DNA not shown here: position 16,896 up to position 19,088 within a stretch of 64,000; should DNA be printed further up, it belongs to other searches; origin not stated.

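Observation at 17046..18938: Fusion of a fumarate reductase flavoprotein with cytochrome b5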

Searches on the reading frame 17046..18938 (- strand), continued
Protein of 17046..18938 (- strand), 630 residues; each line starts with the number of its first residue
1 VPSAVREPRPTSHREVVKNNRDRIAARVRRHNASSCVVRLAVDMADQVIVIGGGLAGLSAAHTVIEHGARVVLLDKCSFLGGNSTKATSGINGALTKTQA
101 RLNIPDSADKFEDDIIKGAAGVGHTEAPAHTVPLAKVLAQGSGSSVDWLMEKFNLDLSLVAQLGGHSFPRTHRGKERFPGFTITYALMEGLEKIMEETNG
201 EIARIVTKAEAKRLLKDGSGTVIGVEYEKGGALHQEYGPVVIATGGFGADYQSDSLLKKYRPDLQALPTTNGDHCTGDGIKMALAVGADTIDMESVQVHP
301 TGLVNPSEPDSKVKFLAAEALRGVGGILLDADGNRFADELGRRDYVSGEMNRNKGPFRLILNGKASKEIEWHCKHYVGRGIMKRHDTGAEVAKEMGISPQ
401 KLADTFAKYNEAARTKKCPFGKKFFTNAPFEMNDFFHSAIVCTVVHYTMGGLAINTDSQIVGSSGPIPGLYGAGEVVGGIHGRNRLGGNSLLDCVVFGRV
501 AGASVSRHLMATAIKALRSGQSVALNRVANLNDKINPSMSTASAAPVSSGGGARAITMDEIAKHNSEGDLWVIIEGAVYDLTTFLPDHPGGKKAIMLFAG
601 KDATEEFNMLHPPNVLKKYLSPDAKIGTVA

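Call 9: find_homologous_proteins(query=window:17049-18809:-, max_evalue=1e-10)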
Query window:17049-18809:- (587 aa): 7674 proteins with E <= 1e-10 among 8000 candidates; the best 120 are listed.
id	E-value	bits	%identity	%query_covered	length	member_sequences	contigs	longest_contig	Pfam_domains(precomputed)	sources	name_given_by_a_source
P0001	0.0e+0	1247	93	100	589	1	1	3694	PF01266.31,PF13450.13,PF00890.31,PF07992.21,PF03486.21,PF00173.34,PF01134.29,PF12831.14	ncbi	-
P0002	0.0e+0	1246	93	100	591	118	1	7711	PF01266.31,PF13450.13,PF00890.31,PF07992.21,PF03486.21,PF00173.34,PF01134.29,PF12831.14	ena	-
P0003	0.0e+0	1242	93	100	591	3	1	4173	PF01266.31,PF13450.13,PF00890.31,PF07992.21,PF03486.21,PF00173.34,PF01134.29,PF12831.14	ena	-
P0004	0.0e+0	1228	91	100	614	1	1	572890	PF01266.31,PF13450.13,PF00890.31,PF07992.21,PF03486.21,PF00173.34,PF01134.29,PF12831.14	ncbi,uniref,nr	ncbi:cytochrome b5 [Ostreococcus tauri]|uniref:Cytochrome b5 n=2 Tax=Ostreococcus tauri TaxID=70448 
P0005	0.0e+0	1227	91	100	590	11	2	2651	PF01266.31,PF13450.13,PF00890.31,PF07992.21,PF03486.21,PF00173.34,PF01134.29,PF12831.14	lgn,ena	-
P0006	0.0e+0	1198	89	100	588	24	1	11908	PF01266.31,PF13450.13,PF00890.31,PF07992.21,PF03486.21,PF00173.34,PF12831.14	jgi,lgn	jgi:flavocytochrome c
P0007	0.0e+0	1172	87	100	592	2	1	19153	PF01266.31,PF13450.13,PF00890.31,PF07992.21,PF03486.21,PF00173.34,PF01134.29,PF12831.14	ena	-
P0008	0.0e+0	1171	87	100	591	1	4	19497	PF01266.31,PF13450.13,PF00890.31,PF07992.21,PF03486.21,PF00173.34,PF01134.29,PF12831.14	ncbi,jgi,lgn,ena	jgi:flavocytochrome c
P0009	0.0e+0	1168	86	100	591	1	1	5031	PF01266.31,PF13450.13,PF00890.31,PF07992.21,PF03486.21,PF00173.34,PF01134.29,PF12831.14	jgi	jgi:flavocytochrome c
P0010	0.0e+0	1168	86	100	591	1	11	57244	PF01266.31,PF13450.13,PF00890.31,PF07992.21,PF03486.21,PF00173.34,PF01134.29,PF12831.14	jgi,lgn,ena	-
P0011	0.0e+0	1168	86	100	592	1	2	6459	PF01266.31,PF13450.13,PF00890.31,PF07992.21,PF03486.21,PF00173.34,PF01134.29,PF12831.14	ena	-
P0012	0.0e+0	1166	86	100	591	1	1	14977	PF01266.31,PF13450.13,PF00890.31,PF07992.21,PF03486.21,PF00173.34,PF01134.29,PF12831.14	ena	-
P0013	0.0e+0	1163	86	100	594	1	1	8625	PF01266.31,PF13450.13,PF00890.31,PF07992.21,PF03486.21,PF00173.34,PF01134.29,PF12831.14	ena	-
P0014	0.0e+0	1163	86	100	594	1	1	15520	PF01266.31,PF13450.13,PF00890.31,PF07992.21,PF03486.21,PF00173.34,PF01134.29,PF12831.14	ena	-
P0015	0.0e+0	1160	86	100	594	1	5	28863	PF01266.31,PF13450.13,PF00890.31,PF07992.21,PF03486.21,PF00173.34,PF01134.29,PF12831.14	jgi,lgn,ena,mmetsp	jgi:flavocytochrome c|mmetsp:Transcript_2381/g.7621 ORF Transcript_2381/g.7621 Transcript_2381/m.762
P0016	0.0e+0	1160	86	100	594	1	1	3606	PF01266.31,PF13450.13,PF00890.31,PF07992.21,PF03486.21,PF00173.34,PF01134.29,PF12831.14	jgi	jgi:flavocytochrome c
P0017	0.0e+0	1159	86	100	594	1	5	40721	PF01266.31,PF13450.13,PF00890.31,PF07992.21,PF03486.21,PF00173.34,PF01134.29,PF12831.14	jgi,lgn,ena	jgi:flavocytochrome c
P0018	0.0e+0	1158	86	100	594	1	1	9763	PF01266.31,PF13450.13,PF00890.31,PF07992.21,PF03486.21,PF00173.34,PF01134.29,PF12831.14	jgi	jgi:flavocytochrome c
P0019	0.0e+0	1157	85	100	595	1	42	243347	PF01266.31,PF13450.13,PF00890.31,PF07992.21,PF03486.21,PF00173.34,PF01134.29,PF12831.14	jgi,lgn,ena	-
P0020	0.0e+0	1113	83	100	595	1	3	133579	PF01266.31,PF13450.13,PF00890.31,PF07992.21,PF03486.21,PF00173.34,PF01134.29,PF12831.14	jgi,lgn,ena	-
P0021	0.0e+0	1110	86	95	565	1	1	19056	PF00890.31,PF00173.34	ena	-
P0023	3.9e-295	998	72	97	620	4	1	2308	PF00890.31,PF00173.34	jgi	-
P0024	1.4e-294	996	74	100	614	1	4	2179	PF01266.31,PF13450.13,PF00890.31,PF07992.21,PF03486.21,PF00173.34,PF12831.14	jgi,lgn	-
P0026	2.5e-273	926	70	99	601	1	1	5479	PF01266.31,PF13450.13,PF00890.31,PF07992.21,PF03486.21,PF00173.34,PF12831.14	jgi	jgi:flavocytochrome c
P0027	1.6e-254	864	71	91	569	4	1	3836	PF00890.31,PF00173.34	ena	-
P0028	6.8e-254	862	71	91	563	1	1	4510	PF00890.31,PF00173.34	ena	-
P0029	9.0e-254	862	71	91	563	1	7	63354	PF00890.31,PF00173.34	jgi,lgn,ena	jgi:flavocytochrome c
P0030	7.5e-253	858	66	99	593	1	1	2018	PF01266.31,PF13450.13,PF00890.31,PF07992.21,PF00173.34,PF12831.14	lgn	-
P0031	9.2e-253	858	70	91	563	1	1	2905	PF00890.31,PF00173.34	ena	-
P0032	1.1e-252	858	65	99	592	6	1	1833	PF01266.31,PF13450.13,PF00890.31,PF07992.21,PF03486.21,PF00173.34,PF12831.14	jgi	jgi:flavocytochrome c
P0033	4.2e-252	856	61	99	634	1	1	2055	PF01266.31,PF13450.13,PF00890.31,PF07992.21,PF03486.21,PF00173.34,PF12831.14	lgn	-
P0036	6.6e-249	845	70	89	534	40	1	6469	PF00890.31,PF00173.34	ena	-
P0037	7.2e-249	845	69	91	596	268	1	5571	PF00890.31,PF00173.34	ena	-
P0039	2.5e-248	844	64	100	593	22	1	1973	PF01266.31,PF13450.13,PF00890.31,PF07992.21,PF00173.34,PF12831.14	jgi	-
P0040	3.6e-245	833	63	99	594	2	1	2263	PF01266.31,PF13450.13,PF00890.31,PF07992.21,PF03486.21,PF00173.34,PF12831.14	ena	-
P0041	5.4e-245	833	62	99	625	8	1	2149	PF01266.31,PF13450.13,PF00890.31,PF07992.21,PF03486.21,PF00173.34,PF12831.14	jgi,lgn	-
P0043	1.0e-243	828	61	99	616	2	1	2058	PF01266.31,PF13450.13,PF00890.31,PF07992.21,PF03486.21,PF00173.34,PF01134.29,PF12831.14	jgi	-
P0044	4.1e-243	826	71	87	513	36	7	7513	PF00890.31,PF00173.34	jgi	jgi:flavocytochrome c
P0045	3.8e-242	823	58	99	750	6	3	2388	PF01266.31,PF13450.13,PF00890.31,PF03486.21,PF00173.34,PF12831.14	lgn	-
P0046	5.9e-242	823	64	100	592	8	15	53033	PF01266.31,PF13450.13,PF00890.31,PF07992.21,PF03486.21,PF00173.34,PF12831.14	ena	-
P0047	6.0e-241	819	62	99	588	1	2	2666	PF01266.31,PF13450.13,PF00890.31,PF07992.21,PF03486.21,PF00173.34,PF12831.14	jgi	-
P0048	2.3e-239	814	62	100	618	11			PF01266.31,PF13450.13,PF00890.31,PF07992.21,PF03486.21,PF00173.34,PF12831.14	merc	-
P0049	7.5e-237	806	63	99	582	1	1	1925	PF01266.31,PF13450.13,PF00890.31,PF07992.21,PF03486.21,PF00173.34,PF12831.14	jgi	-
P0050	5.0e-236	803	63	100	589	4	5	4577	PF01266.31,PF13450.13,PF00890.31,PF07992.21,PF03486.21,PF00173.34,PF12831.14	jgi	-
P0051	1.7e-235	801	58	99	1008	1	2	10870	PF01266.31,PF00890.31,PF00173.34,PF12831.14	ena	-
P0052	8.3e-235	799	63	99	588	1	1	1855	PF01266.31,PF13450.13,PF00890.31,PF07992.21,PF03486.21,PF00173.34,PF12831.14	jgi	-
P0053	1.9e-234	798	55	100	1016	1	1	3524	PF01266.31,PF00890.31,PF03486.21,PF00173.34,PF12831.14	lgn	-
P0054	2.7e-234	797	62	100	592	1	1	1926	PF01266.31,PF13450.13,PF00890.31,PF07992.21,PF03486.21,PF00173.34,PF12831.14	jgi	-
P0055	5.8e-234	796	67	80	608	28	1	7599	PF00890.31,PF00173.34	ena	-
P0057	1.2e-233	795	62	100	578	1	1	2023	PF01266.31,PF13450.13,PF00890.31,PF07992.21,PF03486.21,PF00173.34,PF01494.26,PF12831.14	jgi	jgi:flavocytochrome c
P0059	9.6e-233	792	61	100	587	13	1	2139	PF01266.31,PF13450.13,PF00890.31,PF07992.21,PF03486.21,PF00173.34,PF12831.14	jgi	jgi:flavocytochrome c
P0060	1.8e-232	791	56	100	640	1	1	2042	PF01266.31,PF13450.13,PF00890.31,PF07992.21,PF03486.21,PF00173.34,PF01134.29,PF12831.14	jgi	-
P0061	1.3e-231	788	61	100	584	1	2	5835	PF01266.31,PF13450.13,PF00890.31,PF07992.21,PF03486.21,PF00173.34,PF12831.14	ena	-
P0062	3.8e-231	787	62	97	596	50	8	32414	PF01266.31,PF00890.31,PF00173.34,PF12831.14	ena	-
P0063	6.8e-231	786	61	100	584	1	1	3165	PF01266.31,PF13450.13,PF00890.31,PF07992.21,PF03486.21,PF00173.34,PF12831.14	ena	-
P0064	9.9e-231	785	62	100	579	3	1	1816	PF01266.31,PF13450.13,PF00890.31,PF07992.21,PF03486.21,PF00173.34,PF12831.14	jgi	jgi:flavocytochrome c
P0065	1.1e-229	782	60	93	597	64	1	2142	PF00890.31,PF00173.34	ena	-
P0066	1.8e-229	781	58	99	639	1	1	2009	PF01266.31,PF13450.13,PF00890.31,PF07992.21,PF03486.21,PF00173.34,PF12831.14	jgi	-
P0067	3.5e-229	780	57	99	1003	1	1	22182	PF01266.31,PF13450.13,PF00890.31,PF07992.21,PF03486.21,PF00173.34,PF12831.14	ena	-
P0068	1.1e-228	779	58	99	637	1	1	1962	PF01266.31,PF13450.13,PF00890.31,PF07992.21,PF03486.21,PF00173.34,PF12831.14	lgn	-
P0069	5.3e-228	776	56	100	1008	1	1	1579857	PF01266.31,PF00890.31,PF07992.21,PF03486.21,PF00173.34,PF12831.14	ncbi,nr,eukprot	ncbi:unnamed protein product [Amoebophrya sp. A25]|nr:unnamed protein product [Amoebophrya sp. A25]|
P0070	7.0e-228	776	71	80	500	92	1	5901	PF00890.31,PF00173.34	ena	-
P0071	8.7e-228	776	71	80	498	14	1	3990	PF00890.31,PF00173.34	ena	-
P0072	8.9e-228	776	71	80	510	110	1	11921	PF00890.31,PF00173.34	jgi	jgi:flavocytochrome c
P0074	1.1e-227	775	57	100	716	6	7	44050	PF01266.31,PF13450.13,PF00890.31,PF07992.21,PF03486.21,PF01262.28,PF00173.34,PF12831.14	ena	-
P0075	2.0e-227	775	58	100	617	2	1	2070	PF01266.31,PF13450.13,PF00890.31,PF07992.21,PF03486.21,PF00173.34,PF12831.14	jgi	-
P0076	9.8e-227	772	60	100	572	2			PF01266.31,PF13450.13,PF00890.31,PF07992.21,PF03486.21,PF00173.34,PF12831.14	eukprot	eukprot:CAMPEP_0115005468 /NCGR_PEP_ID=MMETSP0216-20121206/19885_1 /TAXON_ID=223996 /ORGANISM="Proto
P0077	8.3e-226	769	58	100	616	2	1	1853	PF01266.31,PF13450.13,PF00890.31,PF07992.21,PF03486.21,PF00173.34,PF12831.14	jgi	-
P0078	4.0e-225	767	62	85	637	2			PF01266.31,PF13450.13,PF00890.31,PF07992.21,PF03486.21,PF00173.34,PF12831.14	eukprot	eukprot:TRINITY_DN37_c0_g1_i3.p1 TRINITY_DN37_c0_g1~~TRINITY_DN37_c0_g1_i3.p1 ORF type:complete len:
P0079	1.0e-224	766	57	99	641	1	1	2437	PF01266.31,PF13450.13,PF00890.31,PF07992.21,PF03486.21,PF00173.34,PF12831.14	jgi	-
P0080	1.3e-224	765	57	99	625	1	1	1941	PF01266.31,PF13450.13,PF00890.31,PF07992.21,PF03486.21,PF00173.34,PF12831.14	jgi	-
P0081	1.3e-224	765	56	99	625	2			PF01266.31,PF13450.13,PF00890.31,PF07992.21,PF03486.21,PF00173.34,PF12831.14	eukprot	eukprot:TRINITY_DN37_c0_g1_i2.p1 TRINITY_DN37_c0_g1~~TRINITY_DN37_c0_g1_i2.p1 ORF type:complete len:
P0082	1.4e-224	765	57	99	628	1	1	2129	PF01266.31,PF13450.13,PF00890.31,PF07992.21,PF03486.21,PF00173.34,PF12831.14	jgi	-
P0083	2.8e-224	764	58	99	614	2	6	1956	PF01266.31,PF13450.13,PF00890.31,PF07992.21,PF03486.21,PF00173.34,PF12831.14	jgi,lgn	-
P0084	4.6e-224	763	57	98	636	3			PF01266.31,PF13450.13,PF00890.31,PF07992.21,PF03486.21,PF00173.34,PF12831.14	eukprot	eukprot:c21029_g1_i1.p1 GENE.c21029_g1_i1~~c21029_g1_i1.p1 ORF type:complete len:652 (-),score=297.8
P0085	4.7e-224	763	59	95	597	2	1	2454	PF01266.31,PF13450.13,PF00890.31,PF07992.21,PF00173.34,PF12831.14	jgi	-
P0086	9.4e-224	762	56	99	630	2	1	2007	PF01266.31,PF13450.13,PF00890.31,PF07992.21,PF03486.21,PF00173.34,PF01134.29,PF12831.14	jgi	-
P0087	2.6e-223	761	62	84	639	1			PF01266.31,PF13450.13,PF00890.31,PF07992.21,PF03486.21,PF00173.34,PF12831.14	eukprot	eukprot:TRINITY_DN230_c0_g1_i1.p1 TRINITY_DN230_c0_g1~~TRINITY_DN230_c0_g1_i1.p1 ORF type:complete l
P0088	2.7e-223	761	58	99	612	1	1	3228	PF01266.31,PF13450.13,PF00890.31,PF03486.21,PF00173.34,PF12831.14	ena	-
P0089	2.8e-223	761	59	100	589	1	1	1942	PF01266.31,PF13450.13,PF00890.31,PF03486.21,PF00173.34,PF01134.29,PF12831.14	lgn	-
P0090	3.5e-223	761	61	77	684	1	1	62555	PF01946.24,PF01266.31,PF13450.13,PF00890.31,PF07992.21,PF03486.21,PF00173.34,PF01134.29,PF01494.26,PF12831.14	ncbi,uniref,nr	ncbi:unnamed protein product [Rhizoctonia solani]|uniref:fumarate reductase (NADH) n=1 Tax=Rhizocton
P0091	4.3e-223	760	59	100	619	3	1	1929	PF01266.31,PF13450.13,PF00890.31,PF07992.21,PF03486.21,PF00173.34,PF12831.14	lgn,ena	-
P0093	5.2e-223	760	56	99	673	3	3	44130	PF01266.31,PF13450.13,PF00890.31,PF07992.21,PF03486.21,PF01262.28,PF00173.34,PF12831.14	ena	-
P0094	5.5e-223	760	62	84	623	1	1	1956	PF01266.31,PF13450.13,PF00890.31,PF07992.21,PF03486.21,PF00173.34,PF01134.29,PF12831.14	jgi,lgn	-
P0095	6.2e-223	760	54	96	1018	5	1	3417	PF00890.31,PF00173.34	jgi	-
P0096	6.5e-223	760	57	99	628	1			PF01266.31,PF13450.13,PF00890.31,PF07992.21,PF03486.21,PF00173.34,PF12831.14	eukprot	eukprot:TRINITY_DN167_c0_g1_i1.p1 TRINITY_DN167_c0_g1~~TRINITY_DN167_c0_g1_i1.p1 ORF type:complete l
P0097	7.3e-223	759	57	99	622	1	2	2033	PF01266.31,PF13450.13,PF00890.31,PF07992.21,PF03486.21,PF00173.34,PF01134.29,PF12831.14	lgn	-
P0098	7.5e-223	759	56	99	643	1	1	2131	PF01266.31,PF13450.13,PF00890.31,PF07992.21,PF03486.21,PF00173.34,PF12831.14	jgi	-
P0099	7.5e-223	759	57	100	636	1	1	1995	PF01266.31,PF13450.13,PF00890.31,PF07992.21,PF03486.21,PF00173.34,PF01134.29,PF12831.14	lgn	-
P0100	1.0e-222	759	56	99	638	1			PF01266.31,PF13450.13,PF00890.31,PF07992.21,PF03486.21,PF00173.34,PF01134.29,PF12831.14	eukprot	eukprot:TRINITY_DN27_c0_g1_i1.p1 TRINITY_DN27_c0_g1~~TRINITY_DN27_c0_g1_i1.p1 ORF type:complete len:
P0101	1.1e-222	759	56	99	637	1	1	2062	PF01266.31,PF13450.13,PF00890.31,PF07992.21,PF03486.21,PF00173.34,PF01134.29,PF12831.14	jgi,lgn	jgi:flavocytochrome c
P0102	1.3e-222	759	72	75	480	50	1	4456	PF00890.31,PF00173.34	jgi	jgi:flavocytochrome c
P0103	1.9e-222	758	58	99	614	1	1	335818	PF01266.31,PF13450.13,PF00890.31,PF07992.21,PF03486.21,PF00173.34,PF12831.14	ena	-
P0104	1.9e-222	758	57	99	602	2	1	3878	PF01266.31,PF13450.13,PF00890.31,PF07992.21,PF03486.21,PF00173.34,PF12831.14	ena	-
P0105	1.9e-222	758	57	99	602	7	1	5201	PF01266.31,PF13450.13,PF00890.31,PF07992.21,PF03486.21,PF00173.34,PF12831.14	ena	-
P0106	2.7e-222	758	57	97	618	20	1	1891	PF01266.31,PF13450.13,PF00890.31,PF07992.21,PF03486.21,PF00173.34,PF01134.29,PF12831.14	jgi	jgi:flavocytochrome c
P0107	3.0e-222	757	62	97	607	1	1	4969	PF01266.31,PF13450.13,PF00890.31,PF07992.21,PF03486.21,PF01262.28,PF00173.34,PF12831.14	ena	-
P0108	5.4e-222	757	57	99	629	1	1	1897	PF01266.31,PF13450.13,PF00890.31,PF07992.21,PF03486.21,PF00173.34,PF12831.14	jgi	-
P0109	6.9e-222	756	61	84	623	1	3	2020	PF01266.31,PF13450.13,PF00890.31,PF07992.21,PF03486.21,PF00173.34,PF12831.14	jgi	jgi:flavocytochrome c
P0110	9.3e-222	756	51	97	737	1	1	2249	PF01266.31,PF13450.13,PF00890.31,PF07992.21,PF03486.21,PF00173.34,PF22997.2,PF12831.14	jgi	-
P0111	9.3e-222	756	57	100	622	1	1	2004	PF01266.31,PF13450.13,PF00890.31,PF07992.21,PF03486.21,PF00173.34,PF12831.14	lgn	-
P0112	9.9e-222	756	61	82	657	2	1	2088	PF01266.31,PF13450.13,PF00890.31,PF07992.21,PF03486.21,PF00173.34,PF12831.14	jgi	-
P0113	1.2e-221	756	60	87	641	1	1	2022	PF01266.31,PF13450.13,PF00890.31,PF07992.21,PF03486.21,PF00173.34,PF12831.14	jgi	-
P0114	1.5e-221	755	71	75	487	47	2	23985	PF00890.31,PF00173.34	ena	-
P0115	2.7e-221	754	57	99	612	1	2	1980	PF01266.31,PF13450.13,PF00890.31,PF07992.21,PF03486.21,PF00173.34,PF01134.29,PF12831.14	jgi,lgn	jgi:flavocytochrome c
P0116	2.7e-221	754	62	95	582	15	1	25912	PF00890.31,PF00173.34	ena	-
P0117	3.3e-221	754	54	99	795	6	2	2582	PF01266.31,PF00890.31,PF07992.21,PF03486.21,PF00173.34,PF12831.14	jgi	-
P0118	3.8e-221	754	57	99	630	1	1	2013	PF01266.31,PF13450.13,PF00890.31,PF07992.21,PF03486.21,PF00173.34,PF12831.14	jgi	-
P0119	4.1e-221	754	58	99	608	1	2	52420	PF01266.31,PF13450.13,PF00890.31,PF07992.21,PF03486.21,PF00173.34,PF12831.14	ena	-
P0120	6.0e-221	753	58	99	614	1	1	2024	PF01266.31,PF13450.13,PF00890.31,PF07992.21,PF03486.21,PF00173.34,PF12831.14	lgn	-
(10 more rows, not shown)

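Call 20: find_encoding_contigs(protein=window:17046-18809:-, flank=5000, max_places=4)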
Protein window:17046-18809:- (587 aa): 24 contigs read that carry it; 4 places shown.
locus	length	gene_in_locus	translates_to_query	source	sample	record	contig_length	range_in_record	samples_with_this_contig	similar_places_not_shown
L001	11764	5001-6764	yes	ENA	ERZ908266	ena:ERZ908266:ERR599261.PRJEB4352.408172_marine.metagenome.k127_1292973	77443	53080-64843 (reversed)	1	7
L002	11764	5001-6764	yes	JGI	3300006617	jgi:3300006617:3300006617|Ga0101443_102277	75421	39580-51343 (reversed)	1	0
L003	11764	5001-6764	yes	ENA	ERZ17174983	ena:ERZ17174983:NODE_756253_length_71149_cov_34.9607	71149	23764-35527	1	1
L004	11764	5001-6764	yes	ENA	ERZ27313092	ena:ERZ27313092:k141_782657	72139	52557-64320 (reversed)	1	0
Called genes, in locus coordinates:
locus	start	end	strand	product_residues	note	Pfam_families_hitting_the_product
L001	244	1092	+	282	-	PF24782:WD40_MABP1-WDR62_2nd, PF24796:WDR55, PF24807:WD40_CDC20-Fz, PF25173:Beta-prop_WDR3_1st, PF25174:Beta-prop_THOC3, PF25391:WD40_Gbeta, PF00400:WD40, PF24805:EIF3I, +47 more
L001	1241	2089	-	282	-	-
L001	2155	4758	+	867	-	-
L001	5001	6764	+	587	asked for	PF00890:FAD_binding_2, PF01134:GIDA (faint), PF01266:DAO, PF03486:HI0933_like (faint), PF07992:Pyr_redox_2 (weak), PF12831:FAD_oxidored, PF13450:NAD_binding_8, PF00173:Cyt-b5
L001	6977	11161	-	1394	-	PF23166:Ig_N_CWD1, PF22973:GWD1_pHisD, PF01326:PPDK_N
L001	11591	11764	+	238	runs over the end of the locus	PF12796:Ank_2 (weak), PF13637:Ank_4 (faint), PF13857:Ank_5 (faint), PF00023:Ank (faint), PF13606:Ank_3 (faint), PF12796:Ank_2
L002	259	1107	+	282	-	PF24782:WD40_MABP1-WDR62_2nd, PF24796:WDR55, PF24807:WD40_CDC20-Fz, PF25173:Beta-prop_WDR3_1st, PF25174:Beta-prop_THOC3, PF25391:WD40_Gbeta, PF00400:WD40, PF24805:EIF3I, +46 more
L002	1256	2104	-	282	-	-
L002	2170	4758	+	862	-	PF13500:AAA_26, PF00202:Aminotran_3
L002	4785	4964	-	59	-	-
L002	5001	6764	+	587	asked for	PF00890:FAD_binding_2, PF01134:GIDA (faint), PF01266:DAO, PF03486:HI0933_like (faint), PF07992:Pyr_redox_2 (weak), PF12831:FAD_oxidored, PF13450:NAD_binding_8, PF00173:Cyt-b5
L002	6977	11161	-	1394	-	PF23166:Ig_N_CWD1, PF22973:GWD1_pHisD, PF01326:PPDK_N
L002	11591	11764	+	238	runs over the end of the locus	PF12796:Ank_2 (weak), PF13637:Ank_4 (faint), PF13857:Ank_5 (faint), PF00023:Ank (faint), PF13606:Ank_3 (faint), PF12796:Ank_2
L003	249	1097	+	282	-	PF24782:WD40_MABP1-WDR62_2nd, PF24796:WDR55, PF24807:WD40_CDC20-Fz, PF25173:Beta-prop_WDR3_1st, PF25174:Beta-prop_THOC3, PF25391:WD40_Gbeta, PF00400:WD40, PF24805:EIF3I, +47 more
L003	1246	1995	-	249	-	-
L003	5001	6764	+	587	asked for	PF00890:FAD_binding_2, PF01134:GIDA (faint), PF01266:DAO, PF03486:HI0933_like (faint), PF07992:Pyr_redox_2 (weak), PF12831:FAD_oxidored, PF13450:NAD_binding_8, PF00173:Cyt-b5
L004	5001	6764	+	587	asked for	PF00890:FAD_binding_2, PF01134:GIDA (faint), PF01266:DAO, PF03486:HI0933_like (faint), PF07992:Pyr_redox_2 (weak), PF12831:FAD_oxidored, PF13450:NAD_binding_8, PF00173:Cyt-b5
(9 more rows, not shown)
